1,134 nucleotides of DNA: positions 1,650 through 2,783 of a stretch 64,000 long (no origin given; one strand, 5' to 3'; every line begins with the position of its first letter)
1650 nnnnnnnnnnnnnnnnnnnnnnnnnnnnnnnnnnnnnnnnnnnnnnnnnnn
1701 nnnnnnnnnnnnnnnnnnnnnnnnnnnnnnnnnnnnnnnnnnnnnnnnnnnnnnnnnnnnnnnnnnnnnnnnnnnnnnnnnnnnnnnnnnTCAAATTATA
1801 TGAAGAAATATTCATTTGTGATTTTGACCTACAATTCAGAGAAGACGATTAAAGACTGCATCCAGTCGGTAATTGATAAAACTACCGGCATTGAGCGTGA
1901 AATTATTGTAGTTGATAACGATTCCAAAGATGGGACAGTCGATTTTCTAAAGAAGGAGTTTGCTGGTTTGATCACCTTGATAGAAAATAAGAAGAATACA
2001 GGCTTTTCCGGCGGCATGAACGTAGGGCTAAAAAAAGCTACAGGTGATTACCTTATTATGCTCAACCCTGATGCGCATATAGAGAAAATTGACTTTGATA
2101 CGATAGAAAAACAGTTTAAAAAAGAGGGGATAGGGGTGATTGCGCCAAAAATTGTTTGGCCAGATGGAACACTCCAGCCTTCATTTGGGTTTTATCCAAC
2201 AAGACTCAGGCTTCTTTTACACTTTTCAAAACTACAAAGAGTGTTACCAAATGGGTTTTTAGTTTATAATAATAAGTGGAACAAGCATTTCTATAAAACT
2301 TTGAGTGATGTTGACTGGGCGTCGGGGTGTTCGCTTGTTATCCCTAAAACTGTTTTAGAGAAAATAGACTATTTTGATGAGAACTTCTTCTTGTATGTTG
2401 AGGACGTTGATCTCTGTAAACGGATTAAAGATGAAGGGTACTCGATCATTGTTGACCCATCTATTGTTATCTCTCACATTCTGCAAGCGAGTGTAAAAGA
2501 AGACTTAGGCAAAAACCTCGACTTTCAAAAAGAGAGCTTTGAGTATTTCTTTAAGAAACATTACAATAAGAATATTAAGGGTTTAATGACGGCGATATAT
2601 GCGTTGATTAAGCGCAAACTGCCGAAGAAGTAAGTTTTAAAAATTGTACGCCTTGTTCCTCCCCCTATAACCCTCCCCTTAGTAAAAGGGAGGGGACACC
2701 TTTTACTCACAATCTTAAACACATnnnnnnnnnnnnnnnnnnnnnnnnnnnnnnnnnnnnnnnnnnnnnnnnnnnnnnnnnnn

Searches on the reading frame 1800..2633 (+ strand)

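Call 44: search_protein_families(library=pfam, proteins=[window:1800-2633:+], max_evalue=0.00001)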
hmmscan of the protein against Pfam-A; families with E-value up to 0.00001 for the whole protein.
window:1800-2633:+ (277 aa): 2 families
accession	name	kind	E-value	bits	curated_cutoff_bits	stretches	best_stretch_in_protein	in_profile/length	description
PF00535.33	Glycos_transf_2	-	1.9e-24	86.9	23.3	1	5-122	1-119/168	Glycosyl transferase family 2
PF13641.12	Glyco_tranf_2_3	-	1.1e-08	35.8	27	1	4-224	3-209/230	Glycosyltransferase like family 2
